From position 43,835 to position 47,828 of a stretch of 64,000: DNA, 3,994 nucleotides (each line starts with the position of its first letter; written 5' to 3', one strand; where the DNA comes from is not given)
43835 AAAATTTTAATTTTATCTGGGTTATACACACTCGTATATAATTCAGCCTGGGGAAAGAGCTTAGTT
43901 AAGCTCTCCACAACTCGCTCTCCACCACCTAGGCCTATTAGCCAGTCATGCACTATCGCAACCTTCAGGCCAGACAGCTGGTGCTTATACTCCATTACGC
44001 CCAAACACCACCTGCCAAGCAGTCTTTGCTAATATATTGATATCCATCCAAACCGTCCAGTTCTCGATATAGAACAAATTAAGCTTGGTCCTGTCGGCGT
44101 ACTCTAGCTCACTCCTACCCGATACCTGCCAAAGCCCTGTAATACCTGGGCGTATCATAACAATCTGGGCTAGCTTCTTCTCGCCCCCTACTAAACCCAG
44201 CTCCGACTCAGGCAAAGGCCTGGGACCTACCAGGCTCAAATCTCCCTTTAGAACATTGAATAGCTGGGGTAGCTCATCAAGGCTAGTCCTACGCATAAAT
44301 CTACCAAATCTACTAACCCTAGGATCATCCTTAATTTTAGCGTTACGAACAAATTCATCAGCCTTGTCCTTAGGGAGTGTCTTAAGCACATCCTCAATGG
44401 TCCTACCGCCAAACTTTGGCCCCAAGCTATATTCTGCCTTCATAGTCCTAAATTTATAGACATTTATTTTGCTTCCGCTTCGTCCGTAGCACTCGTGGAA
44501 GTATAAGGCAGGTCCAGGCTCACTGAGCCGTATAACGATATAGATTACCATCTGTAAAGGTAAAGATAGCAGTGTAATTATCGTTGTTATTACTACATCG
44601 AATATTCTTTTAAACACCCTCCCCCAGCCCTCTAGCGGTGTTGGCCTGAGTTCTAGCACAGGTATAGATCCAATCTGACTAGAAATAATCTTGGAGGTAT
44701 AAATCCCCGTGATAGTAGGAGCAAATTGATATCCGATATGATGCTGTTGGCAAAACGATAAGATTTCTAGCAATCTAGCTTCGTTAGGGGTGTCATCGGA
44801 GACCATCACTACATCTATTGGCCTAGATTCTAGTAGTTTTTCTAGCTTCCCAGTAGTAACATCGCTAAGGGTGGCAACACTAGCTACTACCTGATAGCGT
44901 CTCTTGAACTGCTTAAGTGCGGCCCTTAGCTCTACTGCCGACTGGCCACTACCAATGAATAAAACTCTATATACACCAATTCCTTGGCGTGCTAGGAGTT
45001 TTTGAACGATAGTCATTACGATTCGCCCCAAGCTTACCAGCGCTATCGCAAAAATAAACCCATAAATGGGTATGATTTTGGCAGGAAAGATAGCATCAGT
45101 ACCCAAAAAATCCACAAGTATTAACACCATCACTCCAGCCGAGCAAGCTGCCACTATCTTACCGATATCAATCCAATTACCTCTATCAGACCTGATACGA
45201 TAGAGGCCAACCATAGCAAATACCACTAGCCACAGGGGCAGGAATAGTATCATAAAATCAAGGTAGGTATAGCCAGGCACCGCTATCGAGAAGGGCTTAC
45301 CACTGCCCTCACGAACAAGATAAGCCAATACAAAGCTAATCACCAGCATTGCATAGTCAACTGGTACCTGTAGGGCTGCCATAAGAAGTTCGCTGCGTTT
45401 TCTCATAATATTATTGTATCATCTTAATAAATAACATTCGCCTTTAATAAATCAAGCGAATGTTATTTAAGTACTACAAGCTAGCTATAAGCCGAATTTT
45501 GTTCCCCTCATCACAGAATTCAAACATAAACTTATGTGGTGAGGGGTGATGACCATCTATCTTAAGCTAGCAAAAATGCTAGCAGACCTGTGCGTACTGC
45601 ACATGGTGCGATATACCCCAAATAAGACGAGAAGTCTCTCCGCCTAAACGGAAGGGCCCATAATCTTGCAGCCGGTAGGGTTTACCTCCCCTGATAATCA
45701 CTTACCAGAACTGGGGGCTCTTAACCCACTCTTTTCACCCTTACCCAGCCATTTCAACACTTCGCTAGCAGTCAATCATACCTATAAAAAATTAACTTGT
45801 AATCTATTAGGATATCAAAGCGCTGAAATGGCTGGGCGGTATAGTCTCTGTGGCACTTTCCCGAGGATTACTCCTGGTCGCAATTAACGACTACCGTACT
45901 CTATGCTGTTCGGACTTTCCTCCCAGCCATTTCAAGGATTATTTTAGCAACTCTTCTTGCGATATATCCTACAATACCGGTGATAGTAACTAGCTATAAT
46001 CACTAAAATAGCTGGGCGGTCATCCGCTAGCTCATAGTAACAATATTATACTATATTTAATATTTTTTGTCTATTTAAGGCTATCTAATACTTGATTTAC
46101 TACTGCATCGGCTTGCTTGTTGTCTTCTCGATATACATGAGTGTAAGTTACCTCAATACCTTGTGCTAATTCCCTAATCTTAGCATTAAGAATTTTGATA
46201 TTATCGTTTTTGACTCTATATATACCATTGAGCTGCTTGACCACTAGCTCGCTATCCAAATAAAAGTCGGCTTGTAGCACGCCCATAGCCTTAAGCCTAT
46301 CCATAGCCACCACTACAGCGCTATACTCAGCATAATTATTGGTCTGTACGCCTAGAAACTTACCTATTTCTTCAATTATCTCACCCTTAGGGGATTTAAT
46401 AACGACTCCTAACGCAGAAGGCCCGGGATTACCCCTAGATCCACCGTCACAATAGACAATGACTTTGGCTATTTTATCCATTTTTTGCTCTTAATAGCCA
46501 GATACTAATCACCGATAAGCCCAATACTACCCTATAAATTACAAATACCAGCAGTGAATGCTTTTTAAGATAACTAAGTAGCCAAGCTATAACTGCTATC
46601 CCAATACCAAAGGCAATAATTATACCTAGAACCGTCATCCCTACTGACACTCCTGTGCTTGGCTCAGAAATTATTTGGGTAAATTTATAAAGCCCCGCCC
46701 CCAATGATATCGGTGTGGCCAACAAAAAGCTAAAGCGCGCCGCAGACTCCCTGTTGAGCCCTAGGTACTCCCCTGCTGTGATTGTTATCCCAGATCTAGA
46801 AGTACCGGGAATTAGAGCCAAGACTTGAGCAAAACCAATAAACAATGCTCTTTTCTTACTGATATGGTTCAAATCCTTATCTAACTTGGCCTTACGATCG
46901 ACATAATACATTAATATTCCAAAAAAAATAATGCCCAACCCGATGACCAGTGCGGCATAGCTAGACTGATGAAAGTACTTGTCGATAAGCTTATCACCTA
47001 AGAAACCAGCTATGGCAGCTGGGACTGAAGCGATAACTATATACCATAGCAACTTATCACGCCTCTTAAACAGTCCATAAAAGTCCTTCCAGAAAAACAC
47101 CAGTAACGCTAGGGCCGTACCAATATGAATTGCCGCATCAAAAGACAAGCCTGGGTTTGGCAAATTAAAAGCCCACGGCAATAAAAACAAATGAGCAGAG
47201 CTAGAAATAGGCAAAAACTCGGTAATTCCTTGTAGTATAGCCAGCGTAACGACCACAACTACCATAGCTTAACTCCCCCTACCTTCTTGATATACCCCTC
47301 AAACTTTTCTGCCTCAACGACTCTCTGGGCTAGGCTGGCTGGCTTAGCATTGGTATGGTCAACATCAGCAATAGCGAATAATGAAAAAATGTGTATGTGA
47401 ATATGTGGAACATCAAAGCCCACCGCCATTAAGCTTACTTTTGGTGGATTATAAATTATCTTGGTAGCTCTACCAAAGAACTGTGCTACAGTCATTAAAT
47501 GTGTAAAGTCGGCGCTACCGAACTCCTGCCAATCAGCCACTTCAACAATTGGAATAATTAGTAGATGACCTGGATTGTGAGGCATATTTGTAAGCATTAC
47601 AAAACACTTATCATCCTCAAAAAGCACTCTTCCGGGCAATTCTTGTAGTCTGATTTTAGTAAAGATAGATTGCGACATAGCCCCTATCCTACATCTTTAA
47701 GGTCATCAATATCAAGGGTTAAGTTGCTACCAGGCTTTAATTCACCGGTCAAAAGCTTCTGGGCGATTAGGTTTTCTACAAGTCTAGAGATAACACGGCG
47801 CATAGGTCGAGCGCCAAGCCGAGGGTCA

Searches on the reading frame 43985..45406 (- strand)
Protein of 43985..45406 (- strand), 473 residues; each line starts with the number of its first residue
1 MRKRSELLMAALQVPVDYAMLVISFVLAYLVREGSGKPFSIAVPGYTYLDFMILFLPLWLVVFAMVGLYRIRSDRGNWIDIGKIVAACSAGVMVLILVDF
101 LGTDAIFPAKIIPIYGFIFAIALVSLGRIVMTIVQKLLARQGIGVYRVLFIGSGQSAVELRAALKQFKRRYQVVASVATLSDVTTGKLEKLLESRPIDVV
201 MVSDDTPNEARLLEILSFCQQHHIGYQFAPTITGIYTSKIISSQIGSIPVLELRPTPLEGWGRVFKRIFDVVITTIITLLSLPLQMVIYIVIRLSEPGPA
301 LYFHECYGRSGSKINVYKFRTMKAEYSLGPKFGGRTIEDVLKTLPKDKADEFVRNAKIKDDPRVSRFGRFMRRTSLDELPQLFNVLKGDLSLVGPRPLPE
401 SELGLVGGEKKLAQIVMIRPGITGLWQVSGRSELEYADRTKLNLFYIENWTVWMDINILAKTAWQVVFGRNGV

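Call 73: search_protein_families(library=pfam, proteins=[window:43985-45406:-], max_evalue=0.001)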
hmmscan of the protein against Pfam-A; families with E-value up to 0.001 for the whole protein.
window:43985-45406:- (473 aa): 1 family
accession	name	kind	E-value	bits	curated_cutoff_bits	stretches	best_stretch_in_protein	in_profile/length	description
PF02397.22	Bac_transf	-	9.7e-57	191.8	27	1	266-467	1-178/179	Bacterial sugar transferase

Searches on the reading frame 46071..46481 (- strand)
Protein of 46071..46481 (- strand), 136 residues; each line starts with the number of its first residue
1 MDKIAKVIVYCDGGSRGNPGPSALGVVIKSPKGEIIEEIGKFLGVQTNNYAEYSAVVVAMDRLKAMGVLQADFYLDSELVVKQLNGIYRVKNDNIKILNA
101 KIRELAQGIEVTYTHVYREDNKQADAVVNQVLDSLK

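Call 73: search_protein_families(library=pfam, proteins=[window:46071-46481:-], max_evalue=0.001)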
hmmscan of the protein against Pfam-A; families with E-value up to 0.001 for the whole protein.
window:46071-46481:- (136 aa): 2 families
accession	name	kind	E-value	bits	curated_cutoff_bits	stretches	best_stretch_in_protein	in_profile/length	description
PF13456.12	RVT_3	-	3.6e-17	62.9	21.6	1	11-130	2-122/123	Reverse transcriptase-like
PF00075.30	RNase_H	-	6e-12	46.4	25.8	1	6-130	3-138/141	RNase H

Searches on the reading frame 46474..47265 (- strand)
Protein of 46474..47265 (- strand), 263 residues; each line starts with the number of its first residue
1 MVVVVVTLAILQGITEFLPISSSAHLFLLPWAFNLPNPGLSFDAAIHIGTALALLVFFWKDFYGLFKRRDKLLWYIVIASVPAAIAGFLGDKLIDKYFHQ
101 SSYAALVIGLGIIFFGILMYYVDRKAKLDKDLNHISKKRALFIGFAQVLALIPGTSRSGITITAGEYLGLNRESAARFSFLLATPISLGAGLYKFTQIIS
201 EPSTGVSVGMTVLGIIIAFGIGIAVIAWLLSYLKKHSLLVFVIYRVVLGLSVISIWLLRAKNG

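Call 73: search_protein_families(library=pfam, proteins=[window:46474-47265:-], max_evalue=0.001)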
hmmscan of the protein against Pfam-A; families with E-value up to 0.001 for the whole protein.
window:46474-47265:- (263 aa): 1 family
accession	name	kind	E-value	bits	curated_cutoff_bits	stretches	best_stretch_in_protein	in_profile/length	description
PF02673.24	BacA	-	3.8e-74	250.1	33.4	1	6-250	2-256/257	Bacitracin resistance protein BacA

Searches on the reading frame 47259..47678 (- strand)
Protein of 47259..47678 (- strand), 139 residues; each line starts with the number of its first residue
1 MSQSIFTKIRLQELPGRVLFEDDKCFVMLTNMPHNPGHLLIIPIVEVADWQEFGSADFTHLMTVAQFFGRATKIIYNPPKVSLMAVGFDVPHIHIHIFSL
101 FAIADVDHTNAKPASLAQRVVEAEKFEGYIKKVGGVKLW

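Call 73: search_protein_families(library=pfam, proteins=[window:47259-47678:-], max_evalue=0.001)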
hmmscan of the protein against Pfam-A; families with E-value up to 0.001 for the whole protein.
window:47259-47678:- (139 aa): 2 families
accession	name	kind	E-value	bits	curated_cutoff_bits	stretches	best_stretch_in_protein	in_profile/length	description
PF01230.28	HIT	-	2.7e-15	57.2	21.5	1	13-100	3-95/98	HIT domain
PF11969.13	DcpS_C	-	3.1e-05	24.8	24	1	4-99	2-101/114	Scavenger mRNA decapping enzyme C-term binding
